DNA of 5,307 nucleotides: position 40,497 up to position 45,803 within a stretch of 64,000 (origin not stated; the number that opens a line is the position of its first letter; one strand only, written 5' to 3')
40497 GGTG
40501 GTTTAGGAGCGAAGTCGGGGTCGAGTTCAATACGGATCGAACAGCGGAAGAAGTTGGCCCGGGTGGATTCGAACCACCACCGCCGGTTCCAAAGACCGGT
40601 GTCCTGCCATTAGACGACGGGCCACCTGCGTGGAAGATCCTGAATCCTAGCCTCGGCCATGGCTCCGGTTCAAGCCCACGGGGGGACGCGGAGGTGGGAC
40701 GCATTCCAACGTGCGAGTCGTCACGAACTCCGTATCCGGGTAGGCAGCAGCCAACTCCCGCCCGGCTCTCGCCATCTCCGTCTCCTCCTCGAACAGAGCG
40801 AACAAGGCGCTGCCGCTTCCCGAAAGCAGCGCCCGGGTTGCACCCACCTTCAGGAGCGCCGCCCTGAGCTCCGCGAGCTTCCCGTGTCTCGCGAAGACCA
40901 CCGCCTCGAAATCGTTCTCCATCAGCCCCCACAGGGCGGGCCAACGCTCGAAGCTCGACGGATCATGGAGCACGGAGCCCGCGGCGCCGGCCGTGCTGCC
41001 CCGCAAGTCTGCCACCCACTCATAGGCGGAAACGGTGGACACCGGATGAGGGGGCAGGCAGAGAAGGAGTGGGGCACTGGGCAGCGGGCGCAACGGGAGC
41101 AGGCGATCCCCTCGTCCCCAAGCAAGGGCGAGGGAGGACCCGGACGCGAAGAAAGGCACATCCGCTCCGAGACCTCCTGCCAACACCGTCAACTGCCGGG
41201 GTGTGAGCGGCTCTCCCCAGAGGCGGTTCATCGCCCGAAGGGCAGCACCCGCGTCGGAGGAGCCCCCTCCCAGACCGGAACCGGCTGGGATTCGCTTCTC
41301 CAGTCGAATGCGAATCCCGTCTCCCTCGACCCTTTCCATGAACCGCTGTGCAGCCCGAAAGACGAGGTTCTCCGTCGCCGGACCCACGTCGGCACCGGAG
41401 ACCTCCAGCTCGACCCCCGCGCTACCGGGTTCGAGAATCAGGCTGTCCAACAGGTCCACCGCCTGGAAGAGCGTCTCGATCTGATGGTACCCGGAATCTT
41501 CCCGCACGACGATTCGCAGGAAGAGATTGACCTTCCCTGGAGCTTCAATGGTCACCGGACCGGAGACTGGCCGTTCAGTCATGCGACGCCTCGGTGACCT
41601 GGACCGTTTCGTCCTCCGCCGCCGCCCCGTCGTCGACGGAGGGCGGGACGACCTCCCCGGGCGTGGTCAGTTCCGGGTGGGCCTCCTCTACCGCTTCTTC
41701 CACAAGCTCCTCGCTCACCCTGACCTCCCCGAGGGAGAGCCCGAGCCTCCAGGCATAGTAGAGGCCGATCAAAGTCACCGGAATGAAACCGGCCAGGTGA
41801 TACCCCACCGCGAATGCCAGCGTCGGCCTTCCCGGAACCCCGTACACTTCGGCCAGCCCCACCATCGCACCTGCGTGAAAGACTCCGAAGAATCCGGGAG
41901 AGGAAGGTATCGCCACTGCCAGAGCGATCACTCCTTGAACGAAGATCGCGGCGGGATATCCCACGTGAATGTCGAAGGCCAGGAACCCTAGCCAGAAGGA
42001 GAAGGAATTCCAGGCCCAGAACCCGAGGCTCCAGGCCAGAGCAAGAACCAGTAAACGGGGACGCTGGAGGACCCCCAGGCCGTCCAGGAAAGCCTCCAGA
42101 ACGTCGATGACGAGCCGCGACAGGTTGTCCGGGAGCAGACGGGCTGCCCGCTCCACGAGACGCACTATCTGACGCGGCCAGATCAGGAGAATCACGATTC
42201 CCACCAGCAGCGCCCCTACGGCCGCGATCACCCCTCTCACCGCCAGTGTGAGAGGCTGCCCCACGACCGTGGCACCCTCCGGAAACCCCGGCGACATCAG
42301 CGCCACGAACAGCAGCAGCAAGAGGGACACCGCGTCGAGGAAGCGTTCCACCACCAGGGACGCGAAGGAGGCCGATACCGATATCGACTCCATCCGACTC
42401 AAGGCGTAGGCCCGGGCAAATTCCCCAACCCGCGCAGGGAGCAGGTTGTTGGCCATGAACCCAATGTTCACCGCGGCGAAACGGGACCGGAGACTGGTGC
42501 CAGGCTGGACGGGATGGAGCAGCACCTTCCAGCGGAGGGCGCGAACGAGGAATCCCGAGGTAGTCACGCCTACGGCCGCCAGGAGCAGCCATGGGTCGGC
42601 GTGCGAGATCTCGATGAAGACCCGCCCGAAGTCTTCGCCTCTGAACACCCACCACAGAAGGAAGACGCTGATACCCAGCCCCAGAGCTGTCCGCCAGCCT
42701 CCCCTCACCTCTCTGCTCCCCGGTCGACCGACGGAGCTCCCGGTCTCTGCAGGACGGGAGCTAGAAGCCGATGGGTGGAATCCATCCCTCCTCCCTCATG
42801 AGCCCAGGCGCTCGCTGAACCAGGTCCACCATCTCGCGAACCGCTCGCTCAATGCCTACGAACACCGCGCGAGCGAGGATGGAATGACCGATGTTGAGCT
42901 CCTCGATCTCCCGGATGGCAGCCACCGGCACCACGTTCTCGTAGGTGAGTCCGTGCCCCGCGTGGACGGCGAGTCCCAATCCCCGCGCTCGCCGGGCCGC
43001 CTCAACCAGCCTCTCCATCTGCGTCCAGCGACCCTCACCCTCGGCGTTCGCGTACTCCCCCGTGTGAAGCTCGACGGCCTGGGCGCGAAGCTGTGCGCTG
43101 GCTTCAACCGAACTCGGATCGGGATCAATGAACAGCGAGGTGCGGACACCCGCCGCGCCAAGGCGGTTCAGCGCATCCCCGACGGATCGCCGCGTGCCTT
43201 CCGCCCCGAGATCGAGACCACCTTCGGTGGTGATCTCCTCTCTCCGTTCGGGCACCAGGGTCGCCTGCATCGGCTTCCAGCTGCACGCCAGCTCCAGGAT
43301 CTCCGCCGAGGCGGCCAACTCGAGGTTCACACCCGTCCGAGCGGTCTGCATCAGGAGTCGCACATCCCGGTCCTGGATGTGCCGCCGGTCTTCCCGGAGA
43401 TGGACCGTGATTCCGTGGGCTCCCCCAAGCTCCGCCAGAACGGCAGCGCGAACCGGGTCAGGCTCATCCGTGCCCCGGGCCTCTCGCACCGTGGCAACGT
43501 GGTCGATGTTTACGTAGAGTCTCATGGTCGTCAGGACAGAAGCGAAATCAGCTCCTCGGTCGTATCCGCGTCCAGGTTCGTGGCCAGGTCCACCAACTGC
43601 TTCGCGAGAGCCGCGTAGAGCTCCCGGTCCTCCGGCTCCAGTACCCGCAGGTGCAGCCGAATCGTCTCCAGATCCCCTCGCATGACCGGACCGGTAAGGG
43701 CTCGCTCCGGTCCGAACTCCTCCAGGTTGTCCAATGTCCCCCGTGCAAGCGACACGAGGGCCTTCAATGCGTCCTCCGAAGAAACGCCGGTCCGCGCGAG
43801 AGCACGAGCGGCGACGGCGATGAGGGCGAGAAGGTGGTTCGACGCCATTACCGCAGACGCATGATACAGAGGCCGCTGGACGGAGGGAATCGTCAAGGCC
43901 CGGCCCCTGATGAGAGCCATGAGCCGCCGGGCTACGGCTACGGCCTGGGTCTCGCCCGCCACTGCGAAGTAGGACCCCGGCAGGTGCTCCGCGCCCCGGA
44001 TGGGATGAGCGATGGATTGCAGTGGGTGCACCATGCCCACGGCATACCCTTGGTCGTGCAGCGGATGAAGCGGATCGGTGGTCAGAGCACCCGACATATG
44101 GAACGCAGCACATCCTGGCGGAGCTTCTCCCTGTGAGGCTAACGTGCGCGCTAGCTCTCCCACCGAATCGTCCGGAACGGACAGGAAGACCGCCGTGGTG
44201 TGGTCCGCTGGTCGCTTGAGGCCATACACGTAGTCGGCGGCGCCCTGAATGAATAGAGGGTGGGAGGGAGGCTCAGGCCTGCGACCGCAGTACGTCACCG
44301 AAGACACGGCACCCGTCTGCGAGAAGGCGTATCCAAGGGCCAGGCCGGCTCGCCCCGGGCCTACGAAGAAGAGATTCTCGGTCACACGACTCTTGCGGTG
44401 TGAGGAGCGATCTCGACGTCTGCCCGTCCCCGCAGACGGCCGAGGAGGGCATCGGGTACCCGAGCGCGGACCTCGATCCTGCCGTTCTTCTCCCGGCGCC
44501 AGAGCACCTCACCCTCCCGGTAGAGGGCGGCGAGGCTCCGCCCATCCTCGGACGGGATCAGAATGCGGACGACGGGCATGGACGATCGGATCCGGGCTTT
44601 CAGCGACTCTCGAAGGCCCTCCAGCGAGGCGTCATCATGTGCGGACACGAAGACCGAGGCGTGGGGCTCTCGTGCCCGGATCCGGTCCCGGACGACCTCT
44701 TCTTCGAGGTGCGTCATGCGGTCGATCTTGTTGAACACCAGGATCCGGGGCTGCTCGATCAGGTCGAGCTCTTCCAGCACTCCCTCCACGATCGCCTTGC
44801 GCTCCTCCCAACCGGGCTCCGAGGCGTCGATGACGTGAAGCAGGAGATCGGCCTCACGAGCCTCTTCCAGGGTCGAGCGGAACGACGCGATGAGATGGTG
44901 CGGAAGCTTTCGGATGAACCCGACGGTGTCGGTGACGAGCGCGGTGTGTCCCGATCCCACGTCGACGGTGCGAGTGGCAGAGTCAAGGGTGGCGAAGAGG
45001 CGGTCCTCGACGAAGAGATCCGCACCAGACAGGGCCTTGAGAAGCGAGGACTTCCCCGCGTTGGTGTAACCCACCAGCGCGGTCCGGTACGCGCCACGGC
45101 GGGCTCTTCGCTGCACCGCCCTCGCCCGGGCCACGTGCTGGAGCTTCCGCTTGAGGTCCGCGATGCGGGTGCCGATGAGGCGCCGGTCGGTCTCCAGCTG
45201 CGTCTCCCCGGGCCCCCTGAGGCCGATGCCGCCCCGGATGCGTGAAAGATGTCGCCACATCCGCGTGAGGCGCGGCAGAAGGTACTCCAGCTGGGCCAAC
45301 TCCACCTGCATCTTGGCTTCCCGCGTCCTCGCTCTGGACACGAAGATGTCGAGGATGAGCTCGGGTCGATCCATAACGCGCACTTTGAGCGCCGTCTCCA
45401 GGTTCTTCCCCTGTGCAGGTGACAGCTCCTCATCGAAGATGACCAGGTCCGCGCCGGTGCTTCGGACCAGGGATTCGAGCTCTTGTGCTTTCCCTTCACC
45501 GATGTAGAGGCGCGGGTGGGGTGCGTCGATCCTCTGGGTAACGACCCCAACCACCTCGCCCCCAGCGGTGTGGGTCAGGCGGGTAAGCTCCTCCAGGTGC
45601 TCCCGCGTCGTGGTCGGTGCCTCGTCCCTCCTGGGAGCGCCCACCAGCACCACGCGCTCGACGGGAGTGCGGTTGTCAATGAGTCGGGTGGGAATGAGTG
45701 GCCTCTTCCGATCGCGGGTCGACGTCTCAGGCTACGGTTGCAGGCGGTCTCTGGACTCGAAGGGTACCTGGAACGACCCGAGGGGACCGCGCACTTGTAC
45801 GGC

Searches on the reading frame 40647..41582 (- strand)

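Call 54: search_protein_families(library=pfam, proteins=[window:40647-41582:-], max_evalue=0.0001)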
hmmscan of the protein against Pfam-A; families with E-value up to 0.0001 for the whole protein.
window:40647-41582:- (311 aa): 2 families
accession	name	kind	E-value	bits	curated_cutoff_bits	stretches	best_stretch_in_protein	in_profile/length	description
PF00288.32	GHMP_kinases_N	-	3.1e-18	66.2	22.3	1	72-148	1-86/87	GHMP kinases N terminal domain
PF08544.19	GHMP_kinases_C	-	5.6e-10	39.9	21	1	221-282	17-84/85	GHMP kinases C terminal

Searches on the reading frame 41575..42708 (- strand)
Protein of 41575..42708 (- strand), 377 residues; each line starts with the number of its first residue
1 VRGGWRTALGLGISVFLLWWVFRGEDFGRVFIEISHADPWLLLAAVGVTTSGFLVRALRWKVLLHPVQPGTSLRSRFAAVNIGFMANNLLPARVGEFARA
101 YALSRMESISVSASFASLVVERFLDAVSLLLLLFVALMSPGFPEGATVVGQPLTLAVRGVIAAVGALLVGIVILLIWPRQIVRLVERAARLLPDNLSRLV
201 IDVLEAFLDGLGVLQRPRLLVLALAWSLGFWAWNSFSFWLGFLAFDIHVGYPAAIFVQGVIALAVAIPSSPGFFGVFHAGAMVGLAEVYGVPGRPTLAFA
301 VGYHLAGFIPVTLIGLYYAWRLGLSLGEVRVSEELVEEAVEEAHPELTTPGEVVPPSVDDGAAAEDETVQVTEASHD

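Call 54: search_protein_families(library=pfam, proteins=[window:41575-42708:-], max_evalue=0.0001)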
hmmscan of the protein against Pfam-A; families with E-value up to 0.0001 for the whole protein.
window:41575-42708:- (377 aa): 1 family
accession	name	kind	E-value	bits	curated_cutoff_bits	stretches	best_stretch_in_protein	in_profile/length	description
PF03706.18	LPG_synthase_TM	-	1.7e-56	192.4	33.4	1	8-315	2-302/302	Lysylphosphatidylglycerol synthase TM region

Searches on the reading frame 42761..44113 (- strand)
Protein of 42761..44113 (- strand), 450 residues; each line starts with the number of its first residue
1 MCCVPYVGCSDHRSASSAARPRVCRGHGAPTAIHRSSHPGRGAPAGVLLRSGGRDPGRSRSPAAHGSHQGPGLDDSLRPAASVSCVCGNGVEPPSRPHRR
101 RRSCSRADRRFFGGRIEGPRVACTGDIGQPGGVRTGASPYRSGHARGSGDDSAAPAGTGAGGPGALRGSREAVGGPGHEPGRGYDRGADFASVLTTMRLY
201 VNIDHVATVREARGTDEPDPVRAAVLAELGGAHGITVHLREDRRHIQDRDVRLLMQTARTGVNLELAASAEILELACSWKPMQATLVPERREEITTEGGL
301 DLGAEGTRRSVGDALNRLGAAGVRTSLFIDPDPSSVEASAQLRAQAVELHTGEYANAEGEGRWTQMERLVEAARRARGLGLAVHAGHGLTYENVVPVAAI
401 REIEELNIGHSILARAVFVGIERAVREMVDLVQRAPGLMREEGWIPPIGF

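Call 54: search_protein_families(library=pfam, proteins=[window:42761-44113:-], max_evalue=0.0001)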
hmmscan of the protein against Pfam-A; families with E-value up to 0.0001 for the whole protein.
window:42761-44113:- (450 aa): 1 family
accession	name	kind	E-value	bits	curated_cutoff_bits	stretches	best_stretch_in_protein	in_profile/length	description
PF03740.19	PdxJ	-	3.3e-93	311.6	24.5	1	198-431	1-233/234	Pyridoxal phosphate biosynthesis protein PdxJ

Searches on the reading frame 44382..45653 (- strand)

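Call 54: search_protein_families(library=pfam, proteins=[window:44382-45653:-], max_evalue=0.0001)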
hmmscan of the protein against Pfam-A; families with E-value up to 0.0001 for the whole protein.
window:44382-45653:- (423 aa): 4 families
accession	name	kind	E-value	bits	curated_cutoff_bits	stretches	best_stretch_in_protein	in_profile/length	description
PF13167.11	GTP-bdg_N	-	6.3e-33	113.7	25.4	1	18-104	2-88/89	GTP-binding GTPase N-terminal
PF16360.10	GTP-bdg_M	-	6.9e-33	113.5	29.5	1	107-185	1-79/79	GTP-binding GTPase Middle Region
PF01926.29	MMR_HSR1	-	5.2e-20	72.1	21.9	1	191-309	2-113/113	50S ribosome-binding GTPase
PF02421.24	FeoB_N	-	3.4e-05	23.8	27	1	190-347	2-152/156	Ferrous iron transport protein B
